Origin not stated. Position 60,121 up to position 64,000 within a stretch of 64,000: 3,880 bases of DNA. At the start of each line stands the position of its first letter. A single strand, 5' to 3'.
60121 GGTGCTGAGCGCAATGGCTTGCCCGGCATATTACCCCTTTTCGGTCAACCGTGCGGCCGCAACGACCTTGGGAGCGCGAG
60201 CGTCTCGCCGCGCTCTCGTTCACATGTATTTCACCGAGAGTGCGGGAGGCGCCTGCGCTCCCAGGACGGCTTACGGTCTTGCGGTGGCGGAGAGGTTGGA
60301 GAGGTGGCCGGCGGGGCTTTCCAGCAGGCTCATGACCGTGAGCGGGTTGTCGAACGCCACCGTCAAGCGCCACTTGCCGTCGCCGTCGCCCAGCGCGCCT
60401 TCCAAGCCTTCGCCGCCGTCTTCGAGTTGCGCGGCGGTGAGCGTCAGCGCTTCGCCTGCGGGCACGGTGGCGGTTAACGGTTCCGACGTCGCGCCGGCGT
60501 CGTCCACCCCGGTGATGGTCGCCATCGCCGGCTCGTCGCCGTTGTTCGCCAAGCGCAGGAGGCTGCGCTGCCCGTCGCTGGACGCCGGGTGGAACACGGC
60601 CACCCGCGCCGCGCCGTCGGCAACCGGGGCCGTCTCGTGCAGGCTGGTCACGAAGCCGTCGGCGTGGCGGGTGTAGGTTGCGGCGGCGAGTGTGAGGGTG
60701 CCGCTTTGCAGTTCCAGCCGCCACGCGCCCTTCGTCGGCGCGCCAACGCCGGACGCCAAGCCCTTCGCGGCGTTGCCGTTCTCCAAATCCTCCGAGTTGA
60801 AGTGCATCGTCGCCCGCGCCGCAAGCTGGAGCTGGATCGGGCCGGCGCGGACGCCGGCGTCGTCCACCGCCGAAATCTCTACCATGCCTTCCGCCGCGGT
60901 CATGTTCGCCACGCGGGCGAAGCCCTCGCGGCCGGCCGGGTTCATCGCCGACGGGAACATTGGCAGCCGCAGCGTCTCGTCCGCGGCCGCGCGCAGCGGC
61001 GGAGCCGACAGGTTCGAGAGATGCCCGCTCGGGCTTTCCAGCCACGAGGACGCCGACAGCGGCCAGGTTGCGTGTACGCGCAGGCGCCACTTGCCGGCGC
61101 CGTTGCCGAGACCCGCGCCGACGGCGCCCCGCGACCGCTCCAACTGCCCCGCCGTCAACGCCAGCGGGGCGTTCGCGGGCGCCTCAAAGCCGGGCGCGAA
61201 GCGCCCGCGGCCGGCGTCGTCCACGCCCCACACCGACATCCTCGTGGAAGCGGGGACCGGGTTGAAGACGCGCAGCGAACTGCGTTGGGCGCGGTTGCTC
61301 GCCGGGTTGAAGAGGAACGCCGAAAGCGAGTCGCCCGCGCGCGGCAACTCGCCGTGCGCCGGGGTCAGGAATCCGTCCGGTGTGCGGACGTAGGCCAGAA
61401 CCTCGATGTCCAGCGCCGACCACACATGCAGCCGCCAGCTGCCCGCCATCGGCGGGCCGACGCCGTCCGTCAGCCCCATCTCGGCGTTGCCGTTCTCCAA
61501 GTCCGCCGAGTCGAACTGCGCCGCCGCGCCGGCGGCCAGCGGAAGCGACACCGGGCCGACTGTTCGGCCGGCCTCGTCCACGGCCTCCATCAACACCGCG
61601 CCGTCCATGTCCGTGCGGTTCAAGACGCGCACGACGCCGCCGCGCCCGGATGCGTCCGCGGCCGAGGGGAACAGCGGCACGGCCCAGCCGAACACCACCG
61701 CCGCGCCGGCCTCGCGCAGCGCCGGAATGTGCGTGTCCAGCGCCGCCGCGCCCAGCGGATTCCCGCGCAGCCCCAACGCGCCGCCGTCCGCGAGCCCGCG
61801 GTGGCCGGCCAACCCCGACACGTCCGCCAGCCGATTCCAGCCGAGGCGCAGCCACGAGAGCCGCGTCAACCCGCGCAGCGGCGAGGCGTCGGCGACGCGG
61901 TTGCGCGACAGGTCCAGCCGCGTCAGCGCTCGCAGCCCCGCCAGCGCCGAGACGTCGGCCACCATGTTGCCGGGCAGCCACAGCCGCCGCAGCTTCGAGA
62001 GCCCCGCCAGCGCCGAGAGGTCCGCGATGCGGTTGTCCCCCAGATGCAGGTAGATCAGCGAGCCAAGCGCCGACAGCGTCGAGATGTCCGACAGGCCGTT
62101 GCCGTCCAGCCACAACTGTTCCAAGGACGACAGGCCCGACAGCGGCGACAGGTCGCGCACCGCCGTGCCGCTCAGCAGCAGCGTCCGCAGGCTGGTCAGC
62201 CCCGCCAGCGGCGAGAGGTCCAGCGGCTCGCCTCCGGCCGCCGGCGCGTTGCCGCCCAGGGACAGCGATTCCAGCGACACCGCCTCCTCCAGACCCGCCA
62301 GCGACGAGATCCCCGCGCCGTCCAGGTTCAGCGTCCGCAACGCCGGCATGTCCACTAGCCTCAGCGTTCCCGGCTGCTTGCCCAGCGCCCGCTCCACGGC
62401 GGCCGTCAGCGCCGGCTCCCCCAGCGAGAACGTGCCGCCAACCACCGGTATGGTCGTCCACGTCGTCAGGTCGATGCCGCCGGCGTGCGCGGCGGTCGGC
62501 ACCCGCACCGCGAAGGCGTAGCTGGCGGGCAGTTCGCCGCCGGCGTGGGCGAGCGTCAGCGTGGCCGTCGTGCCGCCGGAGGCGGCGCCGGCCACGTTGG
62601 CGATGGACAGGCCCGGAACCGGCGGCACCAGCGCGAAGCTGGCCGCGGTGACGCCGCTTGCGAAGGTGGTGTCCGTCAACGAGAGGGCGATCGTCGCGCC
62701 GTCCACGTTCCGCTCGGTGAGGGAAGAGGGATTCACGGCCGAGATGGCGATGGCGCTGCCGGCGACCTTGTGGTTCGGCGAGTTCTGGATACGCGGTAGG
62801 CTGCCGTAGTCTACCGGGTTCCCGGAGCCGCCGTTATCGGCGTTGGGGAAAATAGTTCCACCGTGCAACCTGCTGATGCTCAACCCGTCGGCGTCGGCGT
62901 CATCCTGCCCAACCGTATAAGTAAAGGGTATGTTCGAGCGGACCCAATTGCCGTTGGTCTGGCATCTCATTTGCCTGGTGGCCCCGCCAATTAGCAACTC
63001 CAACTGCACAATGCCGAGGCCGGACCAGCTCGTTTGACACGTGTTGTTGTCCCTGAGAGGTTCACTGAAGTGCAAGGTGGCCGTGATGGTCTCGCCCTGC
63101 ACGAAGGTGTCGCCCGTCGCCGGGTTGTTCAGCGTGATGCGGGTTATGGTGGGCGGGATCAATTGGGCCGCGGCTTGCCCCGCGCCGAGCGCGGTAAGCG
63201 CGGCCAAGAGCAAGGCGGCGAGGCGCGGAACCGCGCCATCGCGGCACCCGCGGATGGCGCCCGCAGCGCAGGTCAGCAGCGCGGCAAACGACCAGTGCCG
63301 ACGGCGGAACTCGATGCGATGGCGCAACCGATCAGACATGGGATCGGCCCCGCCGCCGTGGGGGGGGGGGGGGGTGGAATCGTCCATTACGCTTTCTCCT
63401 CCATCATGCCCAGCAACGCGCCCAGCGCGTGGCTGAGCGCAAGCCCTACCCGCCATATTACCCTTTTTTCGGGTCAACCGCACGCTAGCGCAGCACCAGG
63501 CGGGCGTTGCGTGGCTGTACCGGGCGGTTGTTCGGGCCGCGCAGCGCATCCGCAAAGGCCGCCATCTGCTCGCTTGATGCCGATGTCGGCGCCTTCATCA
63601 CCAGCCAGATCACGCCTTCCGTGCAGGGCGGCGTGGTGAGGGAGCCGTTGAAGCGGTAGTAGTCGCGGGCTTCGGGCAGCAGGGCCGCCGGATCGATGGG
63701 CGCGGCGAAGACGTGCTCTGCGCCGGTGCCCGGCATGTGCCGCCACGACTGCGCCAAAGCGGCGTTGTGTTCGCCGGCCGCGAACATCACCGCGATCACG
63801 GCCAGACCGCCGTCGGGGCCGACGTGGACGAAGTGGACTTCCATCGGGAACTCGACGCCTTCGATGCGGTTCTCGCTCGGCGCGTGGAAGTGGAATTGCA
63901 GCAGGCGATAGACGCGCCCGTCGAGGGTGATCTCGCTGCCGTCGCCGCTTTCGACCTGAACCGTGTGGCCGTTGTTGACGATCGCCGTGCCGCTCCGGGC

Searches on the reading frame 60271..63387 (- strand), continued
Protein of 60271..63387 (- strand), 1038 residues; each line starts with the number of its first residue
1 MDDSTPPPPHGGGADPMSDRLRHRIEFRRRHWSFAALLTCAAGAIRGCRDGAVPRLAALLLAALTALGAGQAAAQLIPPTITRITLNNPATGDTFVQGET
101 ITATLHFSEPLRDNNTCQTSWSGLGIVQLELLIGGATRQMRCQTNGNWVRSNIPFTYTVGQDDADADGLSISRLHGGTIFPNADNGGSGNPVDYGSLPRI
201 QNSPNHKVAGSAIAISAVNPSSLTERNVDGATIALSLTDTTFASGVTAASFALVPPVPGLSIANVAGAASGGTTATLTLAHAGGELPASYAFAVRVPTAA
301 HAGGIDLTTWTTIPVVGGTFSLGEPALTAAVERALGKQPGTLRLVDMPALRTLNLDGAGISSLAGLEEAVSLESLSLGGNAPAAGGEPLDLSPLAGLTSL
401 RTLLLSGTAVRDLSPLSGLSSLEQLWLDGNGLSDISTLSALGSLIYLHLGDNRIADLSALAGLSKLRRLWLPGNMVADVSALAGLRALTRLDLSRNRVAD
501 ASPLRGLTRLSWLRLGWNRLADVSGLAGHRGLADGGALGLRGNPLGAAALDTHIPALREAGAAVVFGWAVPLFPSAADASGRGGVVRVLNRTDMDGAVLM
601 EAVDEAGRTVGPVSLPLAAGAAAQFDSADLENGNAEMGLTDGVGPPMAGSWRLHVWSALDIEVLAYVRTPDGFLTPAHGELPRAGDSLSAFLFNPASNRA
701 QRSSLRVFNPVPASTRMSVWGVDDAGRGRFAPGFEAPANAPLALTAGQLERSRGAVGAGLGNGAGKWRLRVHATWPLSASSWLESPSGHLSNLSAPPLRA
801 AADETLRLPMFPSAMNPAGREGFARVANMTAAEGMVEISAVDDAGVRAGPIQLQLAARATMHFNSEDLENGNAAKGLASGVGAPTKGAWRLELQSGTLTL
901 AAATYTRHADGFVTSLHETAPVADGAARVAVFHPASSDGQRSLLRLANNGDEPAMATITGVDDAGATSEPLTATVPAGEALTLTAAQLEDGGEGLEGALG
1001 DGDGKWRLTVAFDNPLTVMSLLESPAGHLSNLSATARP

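Call 54: find_encoding_contigs(protein=P0016, flank=10000, max_places=2)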
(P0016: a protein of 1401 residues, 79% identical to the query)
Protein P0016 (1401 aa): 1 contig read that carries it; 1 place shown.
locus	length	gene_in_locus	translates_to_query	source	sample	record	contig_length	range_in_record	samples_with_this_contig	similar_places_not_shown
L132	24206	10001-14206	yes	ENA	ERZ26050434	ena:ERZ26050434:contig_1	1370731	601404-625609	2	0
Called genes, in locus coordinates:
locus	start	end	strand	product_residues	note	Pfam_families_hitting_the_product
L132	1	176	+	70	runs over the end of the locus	-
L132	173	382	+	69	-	PF04024:PspC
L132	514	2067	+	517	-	-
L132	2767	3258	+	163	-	-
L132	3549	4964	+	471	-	PF00224:PK, PF02887:PK_C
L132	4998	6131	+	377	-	PF00535:Glycos_transf_2, PF26629:GT2_TM_C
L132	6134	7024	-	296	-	PF02481:DNA_processg_A, PF17782:WHD_DprA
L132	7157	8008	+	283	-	PF00085:Thioredoxin, PF13432:TPR_16 (weak), PF14559:TPR_19, PF14561:TPR_20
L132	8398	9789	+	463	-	PF00120:Gln-synt_C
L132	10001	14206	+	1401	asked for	PF03160:Calx-beta, PF23952:LRR_EndoS (faint), PF12799:LRR_4 (weak), PF13855:LRR_8 (weak), PF23211:LRR_LRWD1 (faint), PF12799:LRR_4 (weak)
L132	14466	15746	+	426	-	PF16868:NMT1_3, PF09084:NMT1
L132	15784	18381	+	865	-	PF06808:DctM, PF11874:DUF3394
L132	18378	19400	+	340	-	PF08240:ADH_N, PF00107:ADH_zinc_N, PF13602:ADH_zinc_N_2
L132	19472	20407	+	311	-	PF05721:PhyH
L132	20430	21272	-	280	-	PF11927:HODM_asu-like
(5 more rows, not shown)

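Call 63: find_encoding_contigs(protein=P0007, flank=10000, max_places=4)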
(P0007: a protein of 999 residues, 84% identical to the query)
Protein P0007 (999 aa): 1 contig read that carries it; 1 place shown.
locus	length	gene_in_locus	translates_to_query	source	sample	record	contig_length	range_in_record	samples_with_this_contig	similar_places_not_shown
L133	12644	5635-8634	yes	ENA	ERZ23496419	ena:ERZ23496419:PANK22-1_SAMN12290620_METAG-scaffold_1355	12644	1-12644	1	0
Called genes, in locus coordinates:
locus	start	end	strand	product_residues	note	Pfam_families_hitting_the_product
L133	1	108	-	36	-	?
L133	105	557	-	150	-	PF02367:TsaE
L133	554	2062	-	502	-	PF03853:YjeF_N, PF01256:Carb_kinase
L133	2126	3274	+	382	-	PF08331:QueG_DUF1730, PF13237:Fer4_10 (faint), PF13484:Fer4_16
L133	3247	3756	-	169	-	PF00929:RNase_T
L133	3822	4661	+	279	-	PF00581:Rhodanese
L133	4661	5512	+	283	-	PF27523:PSD, PF02666:PS_Dcarbxylase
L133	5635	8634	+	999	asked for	PF13855:LRR_8 (faint), PF23211:LRR_LRWD1 (faint), PF23952:LRR_EndoS (faint), PF12799:LRR_4 (weak)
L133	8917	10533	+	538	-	PF00749:tRNA-synt_1c, PF03950:tRNA-synt_1c_C, PF20974:tRNA-synt_1c_C2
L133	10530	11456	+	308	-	PF00291:PALP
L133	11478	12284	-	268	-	PF02673:BacA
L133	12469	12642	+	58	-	?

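Call 78: predict_structure(alignment_id=A2)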
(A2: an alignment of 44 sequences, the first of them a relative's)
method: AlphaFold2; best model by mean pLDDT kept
length: 1001 residues; sequences in the alignment: 44
mean_pLDDT: 79.2   pTM: 0.69
mean pLDDT of the five models: 79.2, 79.2, 79.1, 79.0, 78.4
residues with pLDDT >= 90: 507; 70-90: 245; 50-70: 101; < 50: 148
segments of 3 or more residues with pLDDT < 50: 1-42, 54-60, 163-203, 205-208, 215-220, 244-280, 716-719
pLDDT, mean of each block of 10 residues (from residue 1): 25 29 37 30 59 47 70 74 59 73 74 72 75 63 72 54 35 22 27 37 46 48 55 52 45 41 36 31 80 77 80 80 87 90 69 92 91 92 94 94 95 96 96 96 95 96 95 94 94 91 91 92 92 93 94 92 94 93 94 95 93 93 91 89 85 93 91 90 87 83 92 64 83 91 92 91 89 94 95 86 97 93 94 94 94 94 94 92 91 91 91 96 94 95 96 92 90 95 92 82 46
secondary structure, 60 per line:
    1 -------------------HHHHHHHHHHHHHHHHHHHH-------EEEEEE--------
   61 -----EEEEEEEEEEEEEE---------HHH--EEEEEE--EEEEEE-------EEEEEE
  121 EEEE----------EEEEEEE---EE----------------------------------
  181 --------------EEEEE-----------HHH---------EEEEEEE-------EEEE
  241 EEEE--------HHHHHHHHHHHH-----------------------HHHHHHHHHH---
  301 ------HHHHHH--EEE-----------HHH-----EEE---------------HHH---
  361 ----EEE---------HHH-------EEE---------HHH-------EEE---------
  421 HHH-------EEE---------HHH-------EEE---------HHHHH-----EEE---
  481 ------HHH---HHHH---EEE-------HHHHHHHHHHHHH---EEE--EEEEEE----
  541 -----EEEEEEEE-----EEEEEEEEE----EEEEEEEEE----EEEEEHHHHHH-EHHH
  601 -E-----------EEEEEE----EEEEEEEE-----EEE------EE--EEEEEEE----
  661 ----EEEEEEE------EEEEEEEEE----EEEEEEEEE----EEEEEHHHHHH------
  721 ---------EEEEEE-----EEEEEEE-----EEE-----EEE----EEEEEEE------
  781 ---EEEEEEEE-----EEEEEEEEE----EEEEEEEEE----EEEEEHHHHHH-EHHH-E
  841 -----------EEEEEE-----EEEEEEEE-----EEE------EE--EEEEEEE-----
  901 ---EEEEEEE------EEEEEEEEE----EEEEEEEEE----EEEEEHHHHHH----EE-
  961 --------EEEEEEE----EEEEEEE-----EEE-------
elements in order (helices of 4 or more, strands of 3 or more residues): H20-39 E47-52 E66-79 E94-99 E102-107 E115-124 E135-141 E195-199 E223-229 E237-244 H253-264 H288-297 H307-312 E315-317 E337-339 E365-367 E387-389 E409-411 E431-433 E453-455 H465-469 E475-477 H493-496 E500-502 H510-522 E526-528 E531-536 E546-553 E559-567 E572-580 E585-589 H590-595 E614-619 E624-631 E637-639 E650-656 E665-671 E678-686 E691-699 E704-708 H709-714 E730-735 E741-747 E753-755 E761-763 E768-774 E784-791 E797-805 E810-818 E823-827 H828-833 E852-857 E863-870 E876-878 E889-895 E904-910 E917-925 E930-938 E943-947 H948-953 E969-975 E980-986 E992-994

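Call 80: fold_search(model_id=the predicted structure, library=pdb)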
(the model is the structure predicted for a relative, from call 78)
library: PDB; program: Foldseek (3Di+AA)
matches with E <= 10: 1373; with E <= 0.001: 368
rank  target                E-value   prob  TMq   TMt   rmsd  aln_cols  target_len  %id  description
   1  2omv_A                8.3e-18  1.00  0.16  0.33  11.0       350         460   24  Crystal structure of InlA S192N Y369S/hEC1 complex (released 2007-06-05)
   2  8h64_C                1.6e-17  1.00  0.14  0.29  10.9       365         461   24  Crystal structure of Internalin A from Listeria monocytogenes with nanobody VHH24 bound (released 2023-10-04)
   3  2omt_A                2.4e-17  1.00  0.17  0.31   7.0       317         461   29  Crystal structure of InlA G194S+S/hEC1 complex (released 2007-08-28)
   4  8h64_A                2.6e-17  1.00  0.15  0.32  11.4       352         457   24  Crystal structure of Internalin A from Listeria monocytogenes with nanobody VHH24 bound (released 2023-10-04)
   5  8h64_G                3.5e-17  1.00  0.14  0.29  11.3       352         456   24  Crystal structure of Internalin A from Listeria monocytogenes with nanobody VHH24 bound (released 2023-10-04)
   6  2omw_A                3.6e-17  1.00  0.14  0.28  11.1       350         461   24  Crystal structure of InlA S192N Y369S/mEC1 complex (released 2007-06-05)
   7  1o6s_A                5.6e-17  1.00  0.16  0.35  11.2       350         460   23  Internalin (Listeria monocytogenes) / E-Cadherin (human) Recognition Complex (released 2002-12-13)
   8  2omy_A                6.0e-17  1.00  0.17  0.35  11.2       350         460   23  Crystal structure of InlA S192N/hEC1 complex (released 2007-06-05)
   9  2omu_A                7.8e-17  1.00  0.15  0.32  10.8       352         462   24  Crystal structure of InlA G194S+S Y369S/hEC1 complex (released 2007-08-28)
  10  2omx_A                8.7e-17  1.00  0.15  0.32  11.7       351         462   24  Crystal structure of InlA S192N G194S+S/hEC1 complex (released 2007-08-28)
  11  4fmz_B                9.2e-17  1.00  0.19  0.45   6.0       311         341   24  Crystal structure of an internalin (inlF) from Listeria monocytogenes str. 4b F2365 at 1.91 A resolution (released 2012-07-25)
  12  4fmz_A                1.3e-16  1.00  0.18  0.42   7.6       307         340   28  Crystal structure of an internalin (inlF) from Listeria monocytogenes str. 4b F2365 at 1.91 A resolution (released 2012-07-25)
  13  1o6t                  1.7e-16  1.00  0.13  0.26  10.4       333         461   25  Internalin (INLA, Listeria monocytogenes) - functional domain, uncomplexed (released 2002-12-23)
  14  1h6u                  1.9e-16  1.00  0.20  0.64   2.2       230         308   34  Internalin H: crystal structure of fused N-terminal domains. (released 2001-10-11)
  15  2omz_A                1.9e-16  1.00  0.18  0.37  11.0       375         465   22  Crystal structure of InlA Y369A/hEC1 complex (released 2007-08-28)
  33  1d0b                  9.1e-15  1.00  0.18  0.87   1.2       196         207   35  INTERNALIN B LEUCINE RICH REPEAT DOMAIN (released 2000-01-07)
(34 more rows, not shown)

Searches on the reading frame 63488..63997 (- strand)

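Call 70: search_protein_families(library=pfam, proteins=[window:63488-63997:-], max_evalue=0.001)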
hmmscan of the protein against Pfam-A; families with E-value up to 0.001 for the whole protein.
window:63488-63997:- (170 aa): 1 family
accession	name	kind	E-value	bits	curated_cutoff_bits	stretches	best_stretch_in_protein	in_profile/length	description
PF00194.26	Carb_anhydrase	-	8.1e-35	121.1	27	1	4-169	49-251/254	Eukaryotic-type carbonic anhydrase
